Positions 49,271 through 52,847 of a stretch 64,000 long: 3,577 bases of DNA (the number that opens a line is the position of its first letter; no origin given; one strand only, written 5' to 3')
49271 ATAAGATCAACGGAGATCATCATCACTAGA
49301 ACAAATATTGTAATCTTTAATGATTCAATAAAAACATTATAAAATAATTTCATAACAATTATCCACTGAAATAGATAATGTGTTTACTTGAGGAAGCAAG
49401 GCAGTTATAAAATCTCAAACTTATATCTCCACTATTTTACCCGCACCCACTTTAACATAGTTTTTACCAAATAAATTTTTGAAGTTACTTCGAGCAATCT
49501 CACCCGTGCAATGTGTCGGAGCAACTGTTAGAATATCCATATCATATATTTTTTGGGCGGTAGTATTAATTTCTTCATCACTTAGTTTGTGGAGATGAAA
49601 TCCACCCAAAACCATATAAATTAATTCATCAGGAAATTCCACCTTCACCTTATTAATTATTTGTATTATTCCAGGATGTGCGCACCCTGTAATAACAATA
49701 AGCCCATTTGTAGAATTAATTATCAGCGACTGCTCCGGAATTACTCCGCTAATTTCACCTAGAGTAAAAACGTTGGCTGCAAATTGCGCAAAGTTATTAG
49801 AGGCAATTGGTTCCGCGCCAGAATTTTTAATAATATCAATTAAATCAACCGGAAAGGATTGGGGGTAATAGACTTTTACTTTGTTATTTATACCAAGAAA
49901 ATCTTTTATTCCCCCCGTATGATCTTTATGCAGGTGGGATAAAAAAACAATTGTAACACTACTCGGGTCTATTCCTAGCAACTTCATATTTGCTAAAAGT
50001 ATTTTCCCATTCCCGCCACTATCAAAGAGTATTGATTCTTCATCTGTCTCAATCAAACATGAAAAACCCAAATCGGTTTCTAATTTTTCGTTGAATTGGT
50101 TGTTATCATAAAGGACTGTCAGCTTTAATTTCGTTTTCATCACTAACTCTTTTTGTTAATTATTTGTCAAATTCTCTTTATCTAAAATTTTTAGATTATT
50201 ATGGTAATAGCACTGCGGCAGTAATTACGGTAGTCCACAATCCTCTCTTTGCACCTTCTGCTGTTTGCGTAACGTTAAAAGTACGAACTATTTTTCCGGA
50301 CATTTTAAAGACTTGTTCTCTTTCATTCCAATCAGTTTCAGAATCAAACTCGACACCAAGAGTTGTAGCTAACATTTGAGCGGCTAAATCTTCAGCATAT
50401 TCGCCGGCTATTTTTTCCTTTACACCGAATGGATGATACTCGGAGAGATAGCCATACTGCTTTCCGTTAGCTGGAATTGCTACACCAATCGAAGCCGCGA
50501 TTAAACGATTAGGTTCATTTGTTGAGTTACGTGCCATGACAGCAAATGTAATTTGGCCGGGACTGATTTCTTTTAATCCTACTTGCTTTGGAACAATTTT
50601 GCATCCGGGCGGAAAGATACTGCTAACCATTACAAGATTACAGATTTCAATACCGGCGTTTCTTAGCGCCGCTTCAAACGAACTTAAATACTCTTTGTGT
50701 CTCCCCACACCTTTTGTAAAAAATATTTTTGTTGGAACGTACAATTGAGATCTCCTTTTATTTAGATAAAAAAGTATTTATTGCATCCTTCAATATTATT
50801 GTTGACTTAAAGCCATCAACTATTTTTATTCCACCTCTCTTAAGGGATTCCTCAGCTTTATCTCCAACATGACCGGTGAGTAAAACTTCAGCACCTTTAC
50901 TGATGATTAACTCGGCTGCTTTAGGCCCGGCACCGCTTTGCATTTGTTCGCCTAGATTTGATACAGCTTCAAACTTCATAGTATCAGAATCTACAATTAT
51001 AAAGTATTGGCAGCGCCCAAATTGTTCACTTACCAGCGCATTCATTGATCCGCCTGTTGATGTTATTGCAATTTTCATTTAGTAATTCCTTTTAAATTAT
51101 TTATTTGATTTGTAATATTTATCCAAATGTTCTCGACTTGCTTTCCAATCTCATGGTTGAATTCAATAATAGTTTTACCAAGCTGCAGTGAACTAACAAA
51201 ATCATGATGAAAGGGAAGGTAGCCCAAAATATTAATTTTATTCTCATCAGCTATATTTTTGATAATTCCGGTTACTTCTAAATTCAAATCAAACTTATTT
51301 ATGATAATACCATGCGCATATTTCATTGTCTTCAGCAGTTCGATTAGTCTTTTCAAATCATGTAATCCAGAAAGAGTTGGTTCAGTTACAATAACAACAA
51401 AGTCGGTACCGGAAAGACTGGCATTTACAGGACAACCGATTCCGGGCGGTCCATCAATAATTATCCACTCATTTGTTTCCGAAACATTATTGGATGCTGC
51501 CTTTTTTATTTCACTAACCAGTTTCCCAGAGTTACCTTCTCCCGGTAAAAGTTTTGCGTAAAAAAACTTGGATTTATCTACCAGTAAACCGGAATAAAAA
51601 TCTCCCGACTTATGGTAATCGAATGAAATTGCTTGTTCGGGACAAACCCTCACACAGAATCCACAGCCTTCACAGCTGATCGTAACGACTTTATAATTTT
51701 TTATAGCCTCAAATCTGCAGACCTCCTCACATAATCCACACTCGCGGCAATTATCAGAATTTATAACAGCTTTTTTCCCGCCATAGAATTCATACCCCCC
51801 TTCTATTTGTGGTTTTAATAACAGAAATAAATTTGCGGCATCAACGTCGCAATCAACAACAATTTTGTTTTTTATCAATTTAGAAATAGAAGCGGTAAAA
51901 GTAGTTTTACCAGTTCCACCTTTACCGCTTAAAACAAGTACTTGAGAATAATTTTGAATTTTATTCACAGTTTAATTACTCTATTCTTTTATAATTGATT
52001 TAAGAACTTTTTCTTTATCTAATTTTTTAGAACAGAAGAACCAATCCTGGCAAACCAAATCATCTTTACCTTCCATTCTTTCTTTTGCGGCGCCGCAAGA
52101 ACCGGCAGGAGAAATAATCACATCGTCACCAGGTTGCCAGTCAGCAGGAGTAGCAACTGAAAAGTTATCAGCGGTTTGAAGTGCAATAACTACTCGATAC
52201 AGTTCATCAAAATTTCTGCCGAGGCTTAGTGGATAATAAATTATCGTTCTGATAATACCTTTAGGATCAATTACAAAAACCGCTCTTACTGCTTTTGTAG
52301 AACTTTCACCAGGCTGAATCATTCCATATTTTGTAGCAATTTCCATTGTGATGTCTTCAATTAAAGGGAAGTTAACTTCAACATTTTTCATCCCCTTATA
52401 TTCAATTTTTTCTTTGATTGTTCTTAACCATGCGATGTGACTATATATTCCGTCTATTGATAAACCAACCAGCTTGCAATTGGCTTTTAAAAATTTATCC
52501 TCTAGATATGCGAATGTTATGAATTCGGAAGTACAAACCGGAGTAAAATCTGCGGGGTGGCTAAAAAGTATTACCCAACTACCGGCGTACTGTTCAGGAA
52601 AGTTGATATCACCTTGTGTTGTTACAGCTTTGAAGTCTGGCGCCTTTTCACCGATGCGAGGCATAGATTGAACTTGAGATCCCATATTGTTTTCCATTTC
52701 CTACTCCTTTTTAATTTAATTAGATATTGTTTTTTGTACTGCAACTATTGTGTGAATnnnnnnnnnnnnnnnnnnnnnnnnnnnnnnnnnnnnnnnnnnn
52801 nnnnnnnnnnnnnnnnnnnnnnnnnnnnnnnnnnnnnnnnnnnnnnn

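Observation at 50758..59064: Sigma-54/PAS-activator-linked, nitrogenase-independent cluster: radical SAM, Mrp, CGGC, DUF5320, 3x NifX-like, 2x MinD-ferredoxin, Prx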

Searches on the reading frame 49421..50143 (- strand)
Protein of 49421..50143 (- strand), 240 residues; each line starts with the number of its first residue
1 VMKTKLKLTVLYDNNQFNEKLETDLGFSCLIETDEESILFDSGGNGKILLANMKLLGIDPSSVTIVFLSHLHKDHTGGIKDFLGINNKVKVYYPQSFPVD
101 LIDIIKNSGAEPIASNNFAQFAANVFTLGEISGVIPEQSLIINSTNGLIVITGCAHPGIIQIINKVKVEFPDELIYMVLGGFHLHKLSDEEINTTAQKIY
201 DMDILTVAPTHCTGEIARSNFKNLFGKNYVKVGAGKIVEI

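Call 4: search_protein_families(library=pfam, proteins=[window:49421-50143:-], max_evalue=0.01)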
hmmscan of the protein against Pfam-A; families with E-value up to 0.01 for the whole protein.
window:49421-50143:- (240 aa): 3 families
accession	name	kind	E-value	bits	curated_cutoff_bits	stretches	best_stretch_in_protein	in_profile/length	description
PF00753.33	Lactamase_B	-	1.9e-11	44.7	22.7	1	26-94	6-75/196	Metallo-beta-lactamase superfamily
PF19583.5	ODP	-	1.4e-05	25.5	27.2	1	29-96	6-74/194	ODP family beta lactamase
PF12706.13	Lactamase_B_2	-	0.00046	20.3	27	1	39-96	4-65/200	Beta-lactamase superfamily domain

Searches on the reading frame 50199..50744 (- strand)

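Call 4: search_protein_families(library=pfam, proteins=[window:50199-50744:-], max_evalue=0.01)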
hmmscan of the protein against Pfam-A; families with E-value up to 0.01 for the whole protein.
window:50199-50744:- (181 aa): 1 family
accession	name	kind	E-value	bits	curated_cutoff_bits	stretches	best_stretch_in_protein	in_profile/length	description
PF01862.21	PvlArgDC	-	1.7e-61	207.3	22.7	1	3-179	1-160/161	Pyruvoyl-dependent arginine decarboxylase (PvlArgDC)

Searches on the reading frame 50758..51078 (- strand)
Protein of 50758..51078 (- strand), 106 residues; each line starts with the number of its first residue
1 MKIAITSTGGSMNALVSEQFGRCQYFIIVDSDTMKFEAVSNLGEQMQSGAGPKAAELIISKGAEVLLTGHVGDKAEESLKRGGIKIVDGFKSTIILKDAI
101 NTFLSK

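Call 3: search_protein_families(library=pfam, proteins=[window:50758-51078:-], max_evalue=0.01)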
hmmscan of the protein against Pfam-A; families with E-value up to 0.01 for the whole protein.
window:50758-51078:- (106 aa): 1 family
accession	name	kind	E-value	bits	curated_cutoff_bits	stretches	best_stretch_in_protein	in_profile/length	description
PF02579.22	Nitro_FeMo-Co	-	2.3e-18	66.7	26.3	1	14-94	3-85/94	Dinitrogenase iron-molybdenum cofactor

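Call 19: search_solved_structures(query=window:50758-51078:-, max_evalue=0.01)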
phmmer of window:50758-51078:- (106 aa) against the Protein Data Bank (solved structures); distinct sequences matched with E-value up to 0.01: 6.
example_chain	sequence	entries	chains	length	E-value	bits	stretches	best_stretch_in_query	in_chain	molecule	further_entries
2wfb_A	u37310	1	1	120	2.6e-17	65.9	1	2-104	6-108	PUTATIVE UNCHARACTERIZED PROTEIN ORP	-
1rdu_A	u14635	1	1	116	9e-16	61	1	2-102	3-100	conserved hypothetical protein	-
1eo1_A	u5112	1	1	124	2.8e-09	40.2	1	1-89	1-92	HYPOTHETICAL PROTEIN MTH1175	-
2yx6_A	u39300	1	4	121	3.4e-05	27.1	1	10-103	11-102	Hypothetical protein PH0822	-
1t3v_A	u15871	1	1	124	7.1e-05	26.1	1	10-105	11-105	conserved hypothetical protein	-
1o13_A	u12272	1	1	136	9.6e-05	25.7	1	10-105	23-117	probable NifB protein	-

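Call 28: search_solved_structures(query=window:50758-51078:-, max_evalue=1e-10, show_alignments=2)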
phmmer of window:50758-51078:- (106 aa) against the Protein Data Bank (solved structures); distinct sequences matched with E-value up to 1e-10: 2.
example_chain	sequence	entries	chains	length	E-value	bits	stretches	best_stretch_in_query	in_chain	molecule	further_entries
2wfb_A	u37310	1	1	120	2.6e-17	65.9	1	2-104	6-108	PUTATIVE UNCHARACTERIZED PROTEIN ORP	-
1rdu_A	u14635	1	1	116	9e-16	61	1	2-102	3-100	conserved hypothetical protein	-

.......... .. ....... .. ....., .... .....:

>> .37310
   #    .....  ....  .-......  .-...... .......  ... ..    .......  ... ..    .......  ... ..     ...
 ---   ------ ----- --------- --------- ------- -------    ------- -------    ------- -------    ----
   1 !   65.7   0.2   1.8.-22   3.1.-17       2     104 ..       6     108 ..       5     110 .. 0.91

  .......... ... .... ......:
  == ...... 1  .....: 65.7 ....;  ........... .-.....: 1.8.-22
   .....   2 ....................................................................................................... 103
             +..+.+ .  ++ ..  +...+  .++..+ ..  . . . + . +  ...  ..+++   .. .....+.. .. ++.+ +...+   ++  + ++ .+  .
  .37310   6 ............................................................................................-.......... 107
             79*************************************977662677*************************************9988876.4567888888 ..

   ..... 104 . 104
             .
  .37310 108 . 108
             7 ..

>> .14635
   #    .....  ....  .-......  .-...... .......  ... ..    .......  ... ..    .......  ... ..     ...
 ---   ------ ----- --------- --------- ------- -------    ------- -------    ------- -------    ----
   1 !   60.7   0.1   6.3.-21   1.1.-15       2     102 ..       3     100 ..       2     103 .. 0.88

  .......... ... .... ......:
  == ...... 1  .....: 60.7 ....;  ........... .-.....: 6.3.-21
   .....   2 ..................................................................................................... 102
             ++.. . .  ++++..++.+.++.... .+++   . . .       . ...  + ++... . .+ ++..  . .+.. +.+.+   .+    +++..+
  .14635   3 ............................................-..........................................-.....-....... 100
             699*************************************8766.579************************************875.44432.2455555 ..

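Call 29: search_protein_families(library=ncbifam, proteins=[window:50758-51078:-], max_evalue=0.001)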
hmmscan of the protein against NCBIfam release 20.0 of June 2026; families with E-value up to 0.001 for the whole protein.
window:50758-51078:- (106 aa): 1 family
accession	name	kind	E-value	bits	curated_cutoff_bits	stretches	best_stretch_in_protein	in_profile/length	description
NF041136.1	MrpORP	equivalog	1.8e-08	34.1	450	1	1-105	265-362/365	iron-sulfur cluster carrier protein MrpORP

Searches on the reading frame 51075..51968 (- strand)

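Call 3: search_protein_families(library=pfam, proteins=[window:51075-51968:-], max_evalue=0.01)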
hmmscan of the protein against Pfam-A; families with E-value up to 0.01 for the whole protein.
window:51075-51968:- (297 aa): 18 families
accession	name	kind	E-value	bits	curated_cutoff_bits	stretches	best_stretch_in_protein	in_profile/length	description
PF01656.29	CbiA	-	2.9e-15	56.8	25.4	1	11-265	2-123/125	CobQ/CobB/MinD/ParA nucleotide binding domain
PF12838.12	Fer4_7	-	8.1e-13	49.1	27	2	98-120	1-23/52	4Fe-4S dicluster domain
PF10609.15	ParA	-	3.3e-11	43.5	27.1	2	165-282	111-242/246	NUBPL iron-transfer P-loop NTPase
PF00037.32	Fer4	-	1.6e-10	40.8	21.1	2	68-90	2-24/24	4Fe-4S binding domain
PF13237.11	Fer4_10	-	1.7e-08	34.7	25.5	1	97-118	7-30/53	4Fe-4S dicluster domain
PF13614.12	AAA_31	-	2.3e-08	34.6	27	1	158-216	110-168/177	AAA domain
PF12837.12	Fer4_6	-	4.3e-08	33.2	25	2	98-114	8-24/24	4Fe-4S binding domain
PF14697.11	Fer4_21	-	2.1e-07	31.4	35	1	67-115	1-58/59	4Fe-4S dicluster domain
PF25160.1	LdpA_Fe-S-bd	-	2.9e-07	30.6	27.6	1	80-115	9-44/49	LdpA Fe-S cluster-binding domain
PF13484.11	Fer4_16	-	1.1e-06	29.8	30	1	99-117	2-20/66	4Fe-4S double cluster binding domain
PF12797.12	Fer4_2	-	1.1e-06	28.6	24.5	1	67-84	3-20/22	4Fe-4S binding domain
PF13187.11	Fer4_9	-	5.8e-05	23.5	27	1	73-114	1-52/52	4Fe-4S dicluster domain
PF00142.24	Fer4_NifH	-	0.00031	20.7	25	0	190-291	143-246/271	4Fe-4S iron sulfur cluster binding proteins, NifH/frxC family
PF13534.11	Fer4_17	-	0.00064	20.7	22.2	0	98-114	1-17/61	4Fe-4S dicluster domain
PF02374.21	ArsA_ATPase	-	0.0022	17.7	24.3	0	9-29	2-22/305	Anion-transporting ATPase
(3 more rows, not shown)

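Call 29: search_protein_families(library=ncbifam, proteins=[window:51075-51968:-], max_evalue=0.001)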
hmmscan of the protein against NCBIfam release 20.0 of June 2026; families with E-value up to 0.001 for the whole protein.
window:51075-51968:- (297 aa): 37 families (the best 25 are shown)
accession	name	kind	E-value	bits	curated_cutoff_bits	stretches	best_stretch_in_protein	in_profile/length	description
TIGR01968.1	minD_bact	equivalog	8.7e-17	61.3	212.9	2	156-288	102-239/261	septum site-determining protein MinD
TIGR01969.1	minD_arch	subfamily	2e-14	53.4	201.75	2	10-52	3-49/251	cell division ATPase MinD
NF041136.1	MrpORP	equivalog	3.1e-12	46.5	450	1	167-290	116-253/365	iron-sulfur cluster carrier protein MrpORP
NF040770.1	hetero_SS_HdrA2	exception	1.1e-11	43.6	1100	1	64-120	569-629/777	CoB-CoM heterodisulfide reductase HdrA2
NF041546.1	ParA_partition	equivalog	3.4e-11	43.1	180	1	159-273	70-190/203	ParA family partition ATPase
NF038196.1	ferrodoxin_EFR1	subfamily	9.3e-10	38.9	75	1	60-119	172-234/242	EFR1 family ferrodoxin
NF041891.1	hdrA_Methbact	equivalog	2.9e-09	35.7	1300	1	65-132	565-639/762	ferredoxin:CoB-CoM heterodisulfide reductase subunit HdrA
NF042909.1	FMH_DH_FwdF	exception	3e-08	33.2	375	1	66-126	219-287/336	tungsten-dependent formylmethanofuran dehydrogenase subunit FwdF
NF045480.1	FdxA_Actino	equivalog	2.1e-07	31.1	125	1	62-89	28-55/107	ferredoxin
TIGR03371.1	cellulose_yhjQ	equivalog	2.1e-07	30.7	157.85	0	10-45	4-41/246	cellulose biosynthesis protein BcsQ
NF008079.0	PRK10818.1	equivalog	3.2e-07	30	508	0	10-61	5-60/270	septum site-determining protein MinD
TIGR02179.1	PorD_KorD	subfamily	3.6e-07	30.2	60.05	1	67-116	20-74/78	2-oxoacid:acceptor oxidoreductase, delta subunit, pyruvate/2-ketoisovalerate family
NF058577.1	FdxA_fam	equivalog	1.3e-06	28.5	65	1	71-113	6-52/52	4Fe-4S ferredoxin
TIGR02700.1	flavo_MJ0208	hypoth_equivalog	1.4e-06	27.8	251.35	1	68-115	144-195/234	dihydromethanopterin reductase (acceptor)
TIGR01944.1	rnfB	subfamily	2.9e-06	27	68.7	1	66-117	107-163/190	RnfABCDGE type electron transport complex subunit B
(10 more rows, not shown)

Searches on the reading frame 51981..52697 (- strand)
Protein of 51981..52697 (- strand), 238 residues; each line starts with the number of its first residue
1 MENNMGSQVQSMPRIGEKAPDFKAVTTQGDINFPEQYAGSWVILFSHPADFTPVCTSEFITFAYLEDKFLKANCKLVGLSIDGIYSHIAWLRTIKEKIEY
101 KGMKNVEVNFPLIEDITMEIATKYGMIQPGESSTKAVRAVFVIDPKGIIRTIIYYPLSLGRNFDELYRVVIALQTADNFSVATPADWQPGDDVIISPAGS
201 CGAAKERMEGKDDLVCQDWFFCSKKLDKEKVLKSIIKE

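Call 3: search_protein_families(library=pfam, proteins=[window:51981-52697:-], max_evalue=0.01)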
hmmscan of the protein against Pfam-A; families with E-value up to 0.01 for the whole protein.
window:51981-52697:- (238 aa): 3 families
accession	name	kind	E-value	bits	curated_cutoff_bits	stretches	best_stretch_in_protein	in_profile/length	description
PF00578.27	AhpC-TSA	-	9.1e-31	106.8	26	1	15-151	1-123/124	AhpC/TSA family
PF08534.16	Redoxin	-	1.9e-12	47.7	26.6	1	16-157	3-136/148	Redoxin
PF10417.14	1-cysPrx_C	-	1.9e-10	40.9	21.1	1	172-209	1-39/41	C-terminal domain of 1-Cys peroxiredoxin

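Call 29: search_protein_families(library=ncbifam, proteins=[window:51981-52697:-], max_evalue=0.001)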
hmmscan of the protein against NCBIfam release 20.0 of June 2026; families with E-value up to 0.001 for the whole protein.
window:51981-52697:- (238 aa): 11 families
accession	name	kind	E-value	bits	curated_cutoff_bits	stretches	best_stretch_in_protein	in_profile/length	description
NF009668.0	PRK13189.1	equivalog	4.5e-99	330.2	211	1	8-227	5-223/224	peroxiredoxin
NF009669.0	PRK13190.1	equivalog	4.3e-63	212.2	261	1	14-212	4-193/203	putative peroxiredoxin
NF009670.0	PRK13191.1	equivalog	3.7e-61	206.4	374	1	10-228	4-214/215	putative peroxiredoxin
NF010122.0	PRK13599.1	equivalog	6.9e-59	198.9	456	1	12-226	6-219/220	peroxiredoxin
NF040737.1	peroxi_PrxU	equivalog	4.9e-29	101.7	270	1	7-194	30-215/233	thioredoxin-dependent peroxiredoxin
NF011576.0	PRK15000.1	subfamily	2.6e-28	99.1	301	1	16-199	5-188/200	peroxiredoxin C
TIGR03137.1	AhpC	equivalog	2.4e-20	73.1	272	1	34-193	26-176/187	alkyl hydroperoxide reductase subunit C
NF053650.1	PerredPrxQDein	equivalog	6.9e-09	35.8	260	1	20-149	2-122/148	thioredoxin-dependent peroxiredoxin PrxQ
NF006960.0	PRK09437.1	equivalog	1.3e-06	28.4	140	1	14-152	5-135/156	thioredoxin-dependent thiol peroxidase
NF001808.0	PRK00522.1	equivalog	0.00017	21.1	123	1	8-149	13-143/167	thiol peroxidase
NF045827.1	perox_SUH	exception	0.00063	19.2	298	1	14-150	19-144/178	thiol peroxidase Prx-SUH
